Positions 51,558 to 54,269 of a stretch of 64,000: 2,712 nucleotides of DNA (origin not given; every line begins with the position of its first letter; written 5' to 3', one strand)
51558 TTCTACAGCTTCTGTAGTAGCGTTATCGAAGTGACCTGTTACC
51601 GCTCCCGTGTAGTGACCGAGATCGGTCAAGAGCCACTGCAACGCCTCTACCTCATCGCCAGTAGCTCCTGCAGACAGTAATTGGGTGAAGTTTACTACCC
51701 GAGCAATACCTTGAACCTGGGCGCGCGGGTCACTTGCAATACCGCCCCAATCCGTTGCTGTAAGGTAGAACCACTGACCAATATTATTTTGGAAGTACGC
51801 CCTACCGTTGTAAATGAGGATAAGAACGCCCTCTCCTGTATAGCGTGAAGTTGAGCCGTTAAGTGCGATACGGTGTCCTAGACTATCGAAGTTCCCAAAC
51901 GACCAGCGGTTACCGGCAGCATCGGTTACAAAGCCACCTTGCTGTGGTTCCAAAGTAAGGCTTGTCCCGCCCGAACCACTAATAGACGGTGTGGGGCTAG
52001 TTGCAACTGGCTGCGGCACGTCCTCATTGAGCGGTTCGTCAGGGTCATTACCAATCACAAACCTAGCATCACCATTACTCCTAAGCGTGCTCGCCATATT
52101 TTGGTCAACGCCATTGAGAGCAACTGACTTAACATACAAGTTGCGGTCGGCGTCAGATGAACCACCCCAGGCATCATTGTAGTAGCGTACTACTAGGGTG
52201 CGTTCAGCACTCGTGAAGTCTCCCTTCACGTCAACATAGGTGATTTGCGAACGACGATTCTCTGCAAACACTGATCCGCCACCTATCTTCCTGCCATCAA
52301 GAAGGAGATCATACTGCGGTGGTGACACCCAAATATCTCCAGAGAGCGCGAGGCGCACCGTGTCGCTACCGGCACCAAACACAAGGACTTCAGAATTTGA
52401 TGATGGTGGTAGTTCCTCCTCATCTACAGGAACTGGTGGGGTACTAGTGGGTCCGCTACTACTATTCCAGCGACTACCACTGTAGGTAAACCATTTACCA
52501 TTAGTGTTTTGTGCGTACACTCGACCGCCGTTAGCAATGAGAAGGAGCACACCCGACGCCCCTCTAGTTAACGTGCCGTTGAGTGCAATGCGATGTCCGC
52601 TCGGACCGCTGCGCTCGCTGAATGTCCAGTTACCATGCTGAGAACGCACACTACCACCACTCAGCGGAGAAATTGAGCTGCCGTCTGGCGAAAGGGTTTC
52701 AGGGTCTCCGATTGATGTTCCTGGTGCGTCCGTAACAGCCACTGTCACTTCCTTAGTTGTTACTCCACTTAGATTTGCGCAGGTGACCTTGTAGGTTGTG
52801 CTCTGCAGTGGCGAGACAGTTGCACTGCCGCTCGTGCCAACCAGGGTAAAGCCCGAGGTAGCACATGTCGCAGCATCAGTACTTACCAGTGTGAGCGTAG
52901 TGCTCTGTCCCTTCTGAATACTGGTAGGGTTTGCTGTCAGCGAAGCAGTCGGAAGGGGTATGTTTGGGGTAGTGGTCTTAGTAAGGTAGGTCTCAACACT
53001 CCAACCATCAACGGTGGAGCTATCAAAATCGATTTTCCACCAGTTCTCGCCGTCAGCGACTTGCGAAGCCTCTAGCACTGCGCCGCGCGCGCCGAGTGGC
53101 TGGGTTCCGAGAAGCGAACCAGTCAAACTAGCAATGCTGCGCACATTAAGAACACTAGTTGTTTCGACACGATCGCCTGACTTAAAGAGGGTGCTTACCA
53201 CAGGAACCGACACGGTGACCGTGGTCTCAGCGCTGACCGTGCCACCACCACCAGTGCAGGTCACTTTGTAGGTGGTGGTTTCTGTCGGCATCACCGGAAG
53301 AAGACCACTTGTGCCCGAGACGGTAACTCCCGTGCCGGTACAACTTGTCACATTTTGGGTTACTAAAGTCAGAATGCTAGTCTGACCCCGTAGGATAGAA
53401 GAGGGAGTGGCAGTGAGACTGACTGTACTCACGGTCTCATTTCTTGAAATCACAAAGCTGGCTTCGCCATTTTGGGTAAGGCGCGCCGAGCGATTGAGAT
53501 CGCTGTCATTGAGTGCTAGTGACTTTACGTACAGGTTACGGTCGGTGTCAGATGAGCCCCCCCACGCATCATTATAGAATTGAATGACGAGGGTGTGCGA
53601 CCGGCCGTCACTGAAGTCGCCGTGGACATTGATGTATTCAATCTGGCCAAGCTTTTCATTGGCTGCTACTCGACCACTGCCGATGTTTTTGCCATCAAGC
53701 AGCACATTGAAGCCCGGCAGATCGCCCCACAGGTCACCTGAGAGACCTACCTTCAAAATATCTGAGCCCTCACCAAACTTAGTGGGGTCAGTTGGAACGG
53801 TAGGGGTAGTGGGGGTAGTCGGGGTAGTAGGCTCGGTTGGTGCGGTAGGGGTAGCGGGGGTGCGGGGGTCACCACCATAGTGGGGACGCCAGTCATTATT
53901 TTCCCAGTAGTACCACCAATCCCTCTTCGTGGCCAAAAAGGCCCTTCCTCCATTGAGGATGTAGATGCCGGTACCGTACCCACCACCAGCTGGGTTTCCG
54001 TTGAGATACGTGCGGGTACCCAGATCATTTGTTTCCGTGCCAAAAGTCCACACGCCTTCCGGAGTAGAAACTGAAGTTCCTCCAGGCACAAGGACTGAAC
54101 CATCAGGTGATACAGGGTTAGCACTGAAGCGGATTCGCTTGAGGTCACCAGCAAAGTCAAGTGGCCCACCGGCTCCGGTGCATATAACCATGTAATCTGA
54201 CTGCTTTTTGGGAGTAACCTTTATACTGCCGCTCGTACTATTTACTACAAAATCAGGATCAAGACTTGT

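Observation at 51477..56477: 1666-aa secreted giant protein combining cell-wall-binding modules with repeated CBM-like units and an unassigned large domain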

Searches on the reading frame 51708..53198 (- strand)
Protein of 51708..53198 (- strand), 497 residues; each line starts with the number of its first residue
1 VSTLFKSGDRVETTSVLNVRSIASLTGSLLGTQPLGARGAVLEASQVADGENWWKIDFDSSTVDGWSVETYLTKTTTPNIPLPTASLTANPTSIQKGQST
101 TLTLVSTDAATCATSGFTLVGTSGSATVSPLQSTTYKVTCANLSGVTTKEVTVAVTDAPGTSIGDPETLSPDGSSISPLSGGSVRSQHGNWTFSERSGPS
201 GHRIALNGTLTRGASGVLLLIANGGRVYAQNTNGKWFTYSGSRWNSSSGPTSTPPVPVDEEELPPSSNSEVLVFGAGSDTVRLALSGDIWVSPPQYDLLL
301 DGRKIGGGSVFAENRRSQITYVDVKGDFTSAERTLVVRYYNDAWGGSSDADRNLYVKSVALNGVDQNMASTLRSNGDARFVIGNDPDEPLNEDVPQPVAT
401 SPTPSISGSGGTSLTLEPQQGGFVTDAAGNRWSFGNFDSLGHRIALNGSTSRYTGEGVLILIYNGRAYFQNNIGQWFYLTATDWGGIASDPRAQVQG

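Call 51: find_homologous_proteins(query=window:51708-53198:-, max_evalue=0.001)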
Query seq(497 aa) (497 aa): 28 proteins with E <= 0.001 among 8000 candidates.
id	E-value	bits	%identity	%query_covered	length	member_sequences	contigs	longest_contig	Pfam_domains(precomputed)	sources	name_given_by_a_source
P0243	1.2e-34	138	29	42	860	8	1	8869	PF00150.25,PF16841.12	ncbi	ncbi:MAG: carbohydrate-binding domain-containing protein [Acetobacteraceae bacterium]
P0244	5.9e-33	132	36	21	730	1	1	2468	PF00150.25,PF16841.12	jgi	-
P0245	7.0e-30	122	36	18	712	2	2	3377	PF17996.8,PF00722.29,PF16841.12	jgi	jgi:beta-glucanase (GH16 family)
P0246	5.2e-29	119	30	38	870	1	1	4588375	PF03935.23,PF00722.29,PF16841.12,PF26113.1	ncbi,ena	-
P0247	2.8e-28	117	34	21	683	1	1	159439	PF00722.29,PF16841.12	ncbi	ncbi:MAG: carbohydrate-binding domain-containing protein [Gemmatimonas sp.]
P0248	1.8e-26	111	41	18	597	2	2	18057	PF00353.26,PF16841.12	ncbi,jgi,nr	ncbi:MAG TPA: carbohydrate-binding domain-containing protein [Alphaproteobacteria bacterium]|jgi:end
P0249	2.0e-24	104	34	22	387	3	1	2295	PF00413.31,PF16841.12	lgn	-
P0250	6.1e-22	96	35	22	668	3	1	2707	PF00150.25,PF16841.12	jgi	jgi:hypothetical protein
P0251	8.6e-22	95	35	23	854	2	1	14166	PF01510.31,PF06347.20,PF08239.18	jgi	jgi:uncharacterized protein YraI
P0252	9.0e-21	92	36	22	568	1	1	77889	PF13229.13,PF16841.12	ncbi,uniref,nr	ncbi:hypothetical protein EAH89_21190 [Roseomonas nepalensis]|uniref:Right handed beta helix domain-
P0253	4.6e-19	86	37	22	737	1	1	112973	PF16841.12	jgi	jgi:hypothetical protein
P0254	8.4e-19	86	28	45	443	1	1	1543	PF16841.12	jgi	jgi:Ca2+-binding RTX toxin-like protein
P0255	4.7e-18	83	36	20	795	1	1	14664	PF01229.23,PF16841.12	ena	-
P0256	1.2e-16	79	35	22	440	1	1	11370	PF00722.29,PF16841.12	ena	-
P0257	5.6e-14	70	39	21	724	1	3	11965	PF00722.29,PF16841.12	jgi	-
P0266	2.4e-6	45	43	15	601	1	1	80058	PF00801.27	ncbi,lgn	-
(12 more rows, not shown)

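Call 54: search_protein_families(library=pfam, proteins=[P0243, P0253, P0266], max_evalue=10)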
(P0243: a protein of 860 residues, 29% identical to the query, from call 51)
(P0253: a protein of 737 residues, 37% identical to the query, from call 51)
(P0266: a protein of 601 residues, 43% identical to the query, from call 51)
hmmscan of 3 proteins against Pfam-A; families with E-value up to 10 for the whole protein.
P0243 (860 aa): 4 families
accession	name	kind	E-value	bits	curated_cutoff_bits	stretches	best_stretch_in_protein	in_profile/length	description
PF16841.11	CBM60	-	7.7e-16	58.8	28.2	1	610-699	2-84/91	Ca-dependent carbohydrate-binding module xylan-binding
PF00150.24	Cellulase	-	3.4e-11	43.6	23.5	1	52-241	53-269/272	Cellulase (glycosyl hydrolase family 5)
PF17570.7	T7-like_gp67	-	0.036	14.9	25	1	583-629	15-57/61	Bacteriophage T7-like, protein 6.7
PF04369.19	Lactococcin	-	0.35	11.5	23.1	0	446-469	16-41/60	Lactococcin-like family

P0253 (737 aa): 2 families
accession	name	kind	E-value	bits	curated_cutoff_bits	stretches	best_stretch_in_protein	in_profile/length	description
PF16841.11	CBM60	-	2.2e-33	115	28.2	2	511-606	1-88/91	Ca-dependent carbohydrate-binding module xylan-binding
PF16101.10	PRIMA1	-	2.1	8.5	38.6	1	402-417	62-77/158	Proline-rich membrane anchor 1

P0266 (601 aa): 7 families
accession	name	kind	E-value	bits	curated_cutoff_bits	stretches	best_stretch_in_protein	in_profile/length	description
PF00801.26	PKD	-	5.3e-06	26.8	23.5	1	264-335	3-78/80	PKD domain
PF18911.6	PKD_4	-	0.0003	21.2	27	1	274-331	16-77/85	PKD domain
PF13573.12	SprB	-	0.0017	18.4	28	1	281-297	18-34/37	SprB repeat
PF14890.11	Intein_splicing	-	0.0019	18.4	35.8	1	477-563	11-107/155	Intein splicing domain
PF07963.17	N_methyl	-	0.0021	18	21.2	1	10-33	3-26/27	Prokaryotic N-terminal methylation motif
PF13927.12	Ig_3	-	0.91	10.5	30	1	265-322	4-61/78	Immunoglobulin domain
PF16640.11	Big_3_5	-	3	8.9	35.5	1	266-330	2-66/88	Bacterial Ig-like domain (group 3)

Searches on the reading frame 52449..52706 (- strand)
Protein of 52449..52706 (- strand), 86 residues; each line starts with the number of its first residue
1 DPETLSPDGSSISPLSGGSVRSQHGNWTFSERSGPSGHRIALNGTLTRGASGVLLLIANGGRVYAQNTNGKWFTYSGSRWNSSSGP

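Call 54: search_protein_families(library=pfam, proteins=[window:52449-52706:-], max_evalue=10)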
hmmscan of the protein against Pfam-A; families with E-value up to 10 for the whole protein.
seq(86 aa): 0 families

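Call 62: predict_structure(alignment_id=A4)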
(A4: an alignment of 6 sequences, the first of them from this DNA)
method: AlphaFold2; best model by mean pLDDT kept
length: 86 residues; sequences in the alignment: 6
mean_pLDDT: 52.9   pTM: 0.42
mean pLDDT of the five models: 52.9, 52.6, 51.8, 50.4, 49.0
residues with pLDDT >= 90: 0; 70-90: 12; 50-70: 32; < 50: 42
segments of 3 or more residues with pLDDT < 50: 1-26, 43-53, 57-59
pLDDT, mean of each block of 10 residues (from residue 1): 38 40 47 53 43 50 66 72 75
secondary structure, 60 per line:
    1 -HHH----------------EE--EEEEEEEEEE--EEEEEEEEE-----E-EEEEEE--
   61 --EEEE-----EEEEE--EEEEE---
elements in order: E25-34 E37-45 E53-58 E63-66 E72-76 E79-83

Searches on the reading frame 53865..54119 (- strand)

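Call 54: search_protein_families(library=pfam, proteins=[window:53865-54119:-], max_evalue=10)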
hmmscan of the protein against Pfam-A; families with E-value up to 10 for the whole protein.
seq(85 aa): 1 family
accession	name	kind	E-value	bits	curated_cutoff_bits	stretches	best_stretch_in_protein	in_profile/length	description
PF08316.16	Pal1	-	0.36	12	25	1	26-44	113-131/136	Pal1 cell morphology protein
